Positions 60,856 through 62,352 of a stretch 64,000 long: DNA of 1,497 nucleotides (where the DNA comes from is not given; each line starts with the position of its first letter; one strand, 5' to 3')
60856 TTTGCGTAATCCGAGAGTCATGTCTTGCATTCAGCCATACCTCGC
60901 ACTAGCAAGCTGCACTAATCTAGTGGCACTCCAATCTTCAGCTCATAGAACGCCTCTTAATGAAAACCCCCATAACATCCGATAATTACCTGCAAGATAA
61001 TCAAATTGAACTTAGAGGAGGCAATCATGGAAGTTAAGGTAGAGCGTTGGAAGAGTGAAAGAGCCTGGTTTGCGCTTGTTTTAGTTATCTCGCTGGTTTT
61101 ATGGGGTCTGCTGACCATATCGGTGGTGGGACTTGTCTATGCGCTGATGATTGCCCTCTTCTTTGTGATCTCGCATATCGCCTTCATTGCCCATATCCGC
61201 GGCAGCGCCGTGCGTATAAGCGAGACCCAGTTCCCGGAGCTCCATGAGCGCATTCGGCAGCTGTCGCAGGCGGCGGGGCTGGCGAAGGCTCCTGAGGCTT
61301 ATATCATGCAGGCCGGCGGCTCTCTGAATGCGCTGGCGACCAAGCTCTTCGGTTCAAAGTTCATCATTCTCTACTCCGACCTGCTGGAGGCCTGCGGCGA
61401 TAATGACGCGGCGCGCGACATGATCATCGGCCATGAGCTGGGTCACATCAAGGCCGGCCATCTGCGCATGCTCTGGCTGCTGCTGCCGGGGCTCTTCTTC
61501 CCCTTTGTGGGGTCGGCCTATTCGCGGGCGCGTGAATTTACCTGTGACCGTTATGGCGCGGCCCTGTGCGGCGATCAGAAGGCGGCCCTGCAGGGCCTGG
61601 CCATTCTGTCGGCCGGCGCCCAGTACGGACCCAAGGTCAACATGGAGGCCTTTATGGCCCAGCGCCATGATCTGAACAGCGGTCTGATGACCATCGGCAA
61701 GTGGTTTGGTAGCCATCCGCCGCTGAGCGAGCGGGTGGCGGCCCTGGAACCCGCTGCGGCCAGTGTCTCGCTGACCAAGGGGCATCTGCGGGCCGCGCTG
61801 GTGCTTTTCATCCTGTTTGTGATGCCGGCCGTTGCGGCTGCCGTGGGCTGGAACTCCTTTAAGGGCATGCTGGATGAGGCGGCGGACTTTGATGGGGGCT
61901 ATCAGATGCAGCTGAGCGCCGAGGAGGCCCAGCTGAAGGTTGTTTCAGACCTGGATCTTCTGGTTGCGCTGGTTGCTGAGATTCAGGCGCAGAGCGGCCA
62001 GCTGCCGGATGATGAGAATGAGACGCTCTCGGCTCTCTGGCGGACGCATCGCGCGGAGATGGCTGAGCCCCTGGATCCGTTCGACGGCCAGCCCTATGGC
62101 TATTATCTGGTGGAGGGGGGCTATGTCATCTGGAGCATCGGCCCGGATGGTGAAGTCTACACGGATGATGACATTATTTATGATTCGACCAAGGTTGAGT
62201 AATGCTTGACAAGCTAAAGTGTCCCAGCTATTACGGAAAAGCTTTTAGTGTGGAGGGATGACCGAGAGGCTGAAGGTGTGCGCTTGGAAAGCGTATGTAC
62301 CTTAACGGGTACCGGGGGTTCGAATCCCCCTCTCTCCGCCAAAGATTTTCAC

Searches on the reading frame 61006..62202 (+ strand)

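Call 39: search_protein_families(library=ncbifam, proteins=[window:61006-62202:+], max_evalue=1e-10)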
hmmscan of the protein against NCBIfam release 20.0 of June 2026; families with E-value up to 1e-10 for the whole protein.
window:61006-62202:+ (398 aa): 6 families
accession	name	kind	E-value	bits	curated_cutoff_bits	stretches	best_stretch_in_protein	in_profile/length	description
NF003965.0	PRK05457.1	equivalog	2.9e-15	56.4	245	0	162-248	202-282/285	protease HtpX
NF002839.0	PRK03072.1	equivalog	2.2e-13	49.9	412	0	158-252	189-286/291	zinc metalloprotease HtpX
NF002669.0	PRK02391.1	equivalog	1.6e-12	47.2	341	0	24-150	27-147/298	zinc metalloprotease HtpX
NF002363.0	PRK01345.1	equivalog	6.1e-11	42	422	0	163-256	188-284/318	zinc metalloprotease HtpX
NF002826.0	PRK03001.1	equivalog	6.1e-11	42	369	0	168-249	193-277/285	zinc metalloprotease HtpX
NF003425.0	PRK04897.1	equivalog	8e-11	41.7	355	0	23-155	22-155/298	zinc metalloprotease HtpX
